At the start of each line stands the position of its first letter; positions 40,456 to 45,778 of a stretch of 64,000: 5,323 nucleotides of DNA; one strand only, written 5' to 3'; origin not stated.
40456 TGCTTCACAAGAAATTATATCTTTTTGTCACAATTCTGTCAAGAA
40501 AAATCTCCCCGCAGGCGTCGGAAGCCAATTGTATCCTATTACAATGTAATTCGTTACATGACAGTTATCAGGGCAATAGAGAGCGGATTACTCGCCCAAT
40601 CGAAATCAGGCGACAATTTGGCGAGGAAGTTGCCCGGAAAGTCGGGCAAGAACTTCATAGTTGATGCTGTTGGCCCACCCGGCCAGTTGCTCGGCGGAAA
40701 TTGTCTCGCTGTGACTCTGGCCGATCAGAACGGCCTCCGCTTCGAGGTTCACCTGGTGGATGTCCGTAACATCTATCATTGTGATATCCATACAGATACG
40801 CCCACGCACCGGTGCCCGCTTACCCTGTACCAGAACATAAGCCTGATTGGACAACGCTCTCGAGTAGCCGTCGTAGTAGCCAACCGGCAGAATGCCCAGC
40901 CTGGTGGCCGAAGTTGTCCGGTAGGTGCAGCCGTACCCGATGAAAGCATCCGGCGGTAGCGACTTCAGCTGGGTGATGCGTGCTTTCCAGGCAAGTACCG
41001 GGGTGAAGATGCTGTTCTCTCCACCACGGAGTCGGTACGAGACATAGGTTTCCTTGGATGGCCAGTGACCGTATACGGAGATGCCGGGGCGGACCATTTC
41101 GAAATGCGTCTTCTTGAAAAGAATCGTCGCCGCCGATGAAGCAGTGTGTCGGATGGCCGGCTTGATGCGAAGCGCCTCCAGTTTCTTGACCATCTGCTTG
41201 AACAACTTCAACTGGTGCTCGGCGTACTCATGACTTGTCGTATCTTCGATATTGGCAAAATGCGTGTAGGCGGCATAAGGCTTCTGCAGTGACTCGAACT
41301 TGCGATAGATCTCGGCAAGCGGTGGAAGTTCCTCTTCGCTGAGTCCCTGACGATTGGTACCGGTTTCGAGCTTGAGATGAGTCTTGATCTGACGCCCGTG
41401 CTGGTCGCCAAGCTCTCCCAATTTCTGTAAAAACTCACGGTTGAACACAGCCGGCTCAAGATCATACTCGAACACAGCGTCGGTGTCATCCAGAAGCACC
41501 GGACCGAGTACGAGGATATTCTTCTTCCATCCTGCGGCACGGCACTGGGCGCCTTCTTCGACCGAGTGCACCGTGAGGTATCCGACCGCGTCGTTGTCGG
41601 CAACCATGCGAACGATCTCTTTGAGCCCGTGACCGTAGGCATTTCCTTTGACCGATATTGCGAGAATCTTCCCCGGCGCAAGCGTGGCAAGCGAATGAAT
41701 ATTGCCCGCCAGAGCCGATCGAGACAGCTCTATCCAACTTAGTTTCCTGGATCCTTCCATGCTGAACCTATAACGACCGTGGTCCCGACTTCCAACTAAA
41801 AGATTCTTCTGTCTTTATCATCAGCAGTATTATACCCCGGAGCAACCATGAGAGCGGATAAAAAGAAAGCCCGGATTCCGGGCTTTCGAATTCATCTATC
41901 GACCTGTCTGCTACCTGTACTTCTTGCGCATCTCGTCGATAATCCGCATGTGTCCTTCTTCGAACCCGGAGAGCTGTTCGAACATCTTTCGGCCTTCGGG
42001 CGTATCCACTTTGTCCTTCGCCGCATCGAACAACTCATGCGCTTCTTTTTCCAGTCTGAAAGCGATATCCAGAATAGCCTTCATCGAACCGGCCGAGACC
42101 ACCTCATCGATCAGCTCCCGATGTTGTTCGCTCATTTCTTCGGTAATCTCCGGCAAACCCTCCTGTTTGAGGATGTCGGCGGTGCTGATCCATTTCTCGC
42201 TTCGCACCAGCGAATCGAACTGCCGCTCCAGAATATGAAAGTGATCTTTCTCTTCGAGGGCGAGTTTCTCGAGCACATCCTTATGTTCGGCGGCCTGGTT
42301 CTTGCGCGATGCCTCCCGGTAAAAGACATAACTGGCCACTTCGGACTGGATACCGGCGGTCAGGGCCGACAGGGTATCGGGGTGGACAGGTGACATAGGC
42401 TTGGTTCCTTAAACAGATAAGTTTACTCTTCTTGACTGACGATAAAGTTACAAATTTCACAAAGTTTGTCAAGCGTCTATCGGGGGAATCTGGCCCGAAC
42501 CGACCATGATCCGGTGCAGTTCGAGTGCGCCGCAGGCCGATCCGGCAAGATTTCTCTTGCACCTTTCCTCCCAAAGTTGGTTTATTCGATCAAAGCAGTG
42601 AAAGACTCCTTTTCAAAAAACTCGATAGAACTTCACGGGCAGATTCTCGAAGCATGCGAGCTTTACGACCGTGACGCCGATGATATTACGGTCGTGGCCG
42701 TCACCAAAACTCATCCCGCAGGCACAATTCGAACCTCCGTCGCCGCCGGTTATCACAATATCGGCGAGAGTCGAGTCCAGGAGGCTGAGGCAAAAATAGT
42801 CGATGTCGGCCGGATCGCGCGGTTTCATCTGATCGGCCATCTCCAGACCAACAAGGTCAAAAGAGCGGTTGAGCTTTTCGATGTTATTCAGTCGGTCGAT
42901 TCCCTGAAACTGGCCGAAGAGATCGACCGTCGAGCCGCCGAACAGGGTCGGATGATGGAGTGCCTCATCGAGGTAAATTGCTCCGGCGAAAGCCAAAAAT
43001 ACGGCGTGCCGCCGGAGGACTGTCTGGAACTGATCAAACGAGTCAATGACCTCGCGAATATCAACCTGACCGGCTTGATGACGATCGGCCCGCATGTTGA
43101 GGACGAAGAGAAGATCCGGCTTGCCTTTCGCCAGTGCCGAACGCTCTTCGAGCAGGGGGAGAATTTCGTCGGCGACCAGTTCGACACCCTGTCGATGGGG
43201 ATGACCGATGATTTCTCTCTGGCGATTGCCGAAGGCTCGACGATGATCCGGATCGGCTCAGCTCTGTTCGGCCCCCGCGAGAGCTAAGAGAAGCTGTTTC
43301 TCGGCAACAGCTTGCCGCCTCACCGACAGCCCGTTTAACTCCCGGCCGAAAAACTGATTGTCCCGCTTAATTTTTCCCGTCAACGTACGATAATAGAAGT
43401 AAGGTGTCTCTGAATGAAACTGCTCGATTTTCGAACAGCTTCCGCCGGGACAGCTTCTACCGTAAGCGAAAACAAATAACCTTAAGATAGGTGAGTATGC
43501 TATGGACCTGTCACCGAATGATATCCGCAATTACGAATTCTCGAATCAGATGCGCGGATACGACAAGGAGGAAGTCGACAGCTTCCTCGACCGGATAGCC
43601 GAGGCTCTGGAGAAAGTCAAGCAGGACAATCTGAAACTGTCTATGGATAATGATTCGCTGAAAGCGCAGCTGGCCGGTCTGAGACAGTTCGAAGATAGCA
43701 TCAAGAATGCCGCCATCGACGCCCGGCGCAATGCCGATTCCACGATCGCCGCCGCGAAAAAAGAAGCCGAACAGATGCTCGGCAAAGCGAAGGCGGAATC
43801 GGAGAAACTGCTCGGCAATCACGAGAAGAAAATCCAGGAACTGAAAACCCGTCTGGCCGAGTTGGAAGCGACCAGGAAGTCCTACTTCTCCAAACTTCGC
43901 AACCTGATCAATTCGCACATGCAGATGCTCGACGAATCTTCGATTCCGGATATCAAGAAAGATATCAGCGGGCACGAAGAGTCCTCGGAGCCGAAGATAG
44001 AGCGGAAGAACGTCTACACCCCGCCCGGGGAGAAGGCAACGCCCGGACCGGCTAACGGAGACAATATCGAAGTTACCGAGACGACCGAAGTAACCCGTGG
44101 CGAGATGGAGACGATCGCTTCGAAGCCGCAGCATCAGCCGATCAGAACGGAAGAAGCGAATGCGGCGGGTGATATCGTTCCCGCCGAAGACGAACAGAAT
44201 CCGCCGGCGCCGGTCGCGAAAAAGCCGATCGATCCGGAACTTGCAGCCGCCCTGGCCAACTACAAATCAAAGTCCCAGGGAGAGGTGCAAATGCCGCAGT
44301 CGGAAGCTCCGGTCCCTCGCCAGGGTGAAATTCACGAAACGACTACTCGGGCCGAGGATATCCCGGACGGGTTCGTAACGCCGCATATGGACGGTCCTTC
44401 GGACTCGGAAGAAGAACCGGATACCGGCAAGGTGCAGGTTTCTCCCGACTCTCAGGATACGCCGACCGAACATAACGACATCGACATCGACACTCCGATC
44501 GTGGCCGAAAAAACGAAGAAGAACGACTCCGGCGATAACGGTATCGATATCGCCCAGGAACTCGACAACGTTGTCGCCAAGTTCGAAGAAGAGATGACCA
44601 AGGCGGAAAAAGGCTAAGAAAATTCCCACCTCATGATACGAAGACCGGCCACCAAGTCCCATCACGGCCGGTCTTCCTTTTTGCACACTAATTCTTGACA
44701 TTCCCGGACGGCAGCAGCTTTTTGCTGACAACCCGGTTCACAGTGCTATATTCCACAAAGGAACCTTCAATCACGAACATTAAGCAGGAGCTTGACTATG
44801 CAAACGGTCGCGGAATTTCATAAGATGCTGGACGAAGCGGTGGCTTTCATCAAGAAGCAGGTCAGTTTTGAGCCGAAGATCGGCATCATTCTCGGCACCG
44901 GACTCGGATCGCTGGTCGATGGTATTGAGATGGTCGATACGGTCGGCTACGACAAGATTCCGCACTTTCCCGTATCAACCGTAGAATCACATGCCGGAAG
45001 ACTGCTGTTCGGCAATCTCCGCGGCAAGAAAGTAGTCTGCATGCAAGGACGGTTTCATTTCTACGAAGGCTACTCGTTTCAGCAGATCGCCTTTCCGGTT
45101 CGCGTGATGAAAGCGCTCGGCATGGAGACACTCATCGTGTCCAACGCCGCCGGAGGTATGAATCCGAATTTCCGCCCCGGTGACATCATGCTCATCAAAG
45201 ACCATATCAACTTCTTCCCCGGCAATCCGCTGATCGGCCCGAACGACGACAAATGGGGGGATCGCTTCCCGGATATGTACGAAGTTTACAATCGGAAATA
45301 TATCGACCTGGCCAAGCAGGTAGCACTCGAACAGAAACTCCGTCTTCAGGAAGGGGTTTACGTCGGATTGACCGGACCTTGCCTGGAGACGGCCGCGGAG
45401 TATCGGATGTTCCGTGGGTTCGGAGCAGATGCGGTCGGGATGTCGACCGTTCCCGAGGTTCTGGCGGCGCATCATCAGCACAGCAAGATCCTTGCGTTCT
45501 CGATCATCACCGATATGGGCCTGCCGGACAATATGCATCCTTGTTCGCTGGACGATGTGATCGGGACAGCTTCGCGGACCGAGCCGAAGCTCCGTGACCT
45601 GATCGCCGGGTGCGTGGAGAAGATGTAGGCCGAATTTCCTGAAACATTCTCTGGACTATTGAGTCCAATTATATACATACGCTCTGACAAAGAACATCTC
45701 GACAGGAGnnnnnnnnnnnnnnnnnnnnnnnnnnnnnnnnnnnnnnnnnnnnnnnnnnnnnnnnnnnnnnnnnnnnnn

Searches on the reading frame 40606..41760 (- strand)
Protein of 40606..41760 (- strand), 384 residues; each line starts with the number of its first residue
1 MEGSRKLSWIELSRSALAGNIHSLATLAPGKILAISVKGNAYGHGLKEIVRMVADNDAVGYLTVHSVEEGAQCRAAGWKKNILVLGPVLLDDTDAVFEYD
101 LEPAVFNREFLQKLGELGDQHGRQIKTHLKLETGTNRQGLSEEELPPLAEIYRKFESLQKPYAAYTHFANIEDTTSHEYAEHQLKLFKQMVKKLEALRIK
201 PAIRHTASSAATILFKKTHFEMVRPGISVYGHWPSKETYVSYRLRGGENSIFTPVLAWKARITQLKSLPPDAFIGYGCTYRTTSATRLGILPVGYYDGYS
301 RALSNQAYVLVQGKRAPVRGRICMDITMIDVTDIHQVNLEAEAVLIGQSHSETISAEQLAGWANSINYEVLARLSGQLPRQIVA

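Call 42: search_protein_families(library=pfam, max_evalue=0.00001, proteins=[window:40606-41760:-])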
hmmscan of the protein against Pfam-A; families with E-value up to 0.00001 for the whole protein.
window:40606-41760:- (384 aa): 2 families
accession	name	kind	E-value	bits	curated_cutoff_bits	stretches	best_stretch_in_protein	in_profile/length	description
PF01168.26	Ala_racemase_N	-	2.1e-50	171.9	24.1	1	14-232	3-218/220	Alanine racemase, N-terminal domain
PF00842.27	Ala_racemase_C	-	2e-43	147.4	25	1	255-381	1-126/127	Alanine racemase, C-terminal domain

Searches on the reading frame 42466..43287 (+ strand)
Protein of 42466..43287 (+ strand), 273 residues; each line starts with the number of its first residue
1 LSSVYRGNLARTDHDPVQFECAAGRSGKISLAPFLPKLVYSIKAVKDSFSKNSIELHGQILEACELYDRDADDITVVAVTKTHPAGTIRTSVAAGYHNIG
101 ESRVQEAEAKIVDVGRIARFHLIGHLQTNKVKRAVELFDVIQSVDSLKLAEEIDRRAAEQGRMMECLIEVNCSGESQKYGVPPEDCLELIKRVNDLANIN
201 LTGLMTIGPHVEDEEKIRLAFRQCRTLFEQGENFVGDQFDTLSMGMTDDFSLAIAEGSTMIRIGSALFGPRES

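Call 42: search_protein_families(library=pfam, max_evalue=0.00001, proteins=[window:42466-43287:+])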
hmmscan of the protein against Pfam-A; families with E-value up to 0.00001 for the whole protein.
window:42466-43287:+ (273 aa): 2 families
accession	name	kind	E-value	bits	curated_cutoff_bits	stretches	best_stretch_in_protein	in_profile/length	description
PF01168.26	Ala_racemase_N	-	9.8e-24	84.7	24.1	1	75-270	22-218/220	Alanine racemase, N-terminal domain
PF02784.22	Orn_Arg_deC_N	-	1.1e-06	28.7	23.4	1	170-245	123-198/247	Pyridoxal-dependent decarboxylase, pyridoxal binding domain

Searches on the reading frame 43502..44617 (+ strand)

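Call 42: search_protein_families(library=pfam, max_evalue=0.00001, proteins=[window:43502-44617:+])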
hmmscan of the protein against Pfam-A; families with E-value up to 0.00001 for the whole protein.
window:43502-44617:+ (371 aa): 1 family
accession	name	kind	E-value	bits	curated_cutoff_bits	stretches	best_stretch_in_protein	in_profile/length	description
PF05103.18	DivIVA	-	3.3e-27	95.5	28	1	3-132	1-130/131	DivIVA protein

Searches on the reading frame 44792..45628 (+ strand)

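Call 42: search_protein_families(library=pfam, max_evalue=0.00001, proteins=[window:44792-45628:+])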
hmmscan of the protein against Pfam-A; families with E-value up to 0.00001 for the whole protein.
window:44792-45628:+ (278 aa): 1 family
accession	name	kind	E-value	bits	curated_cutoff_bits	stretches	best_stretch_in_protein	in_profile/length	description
PF01048.26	PNP_UDP_1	-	5.1e-50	170.5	25.1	1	29-275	1-232/233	Phosphorylase superfamily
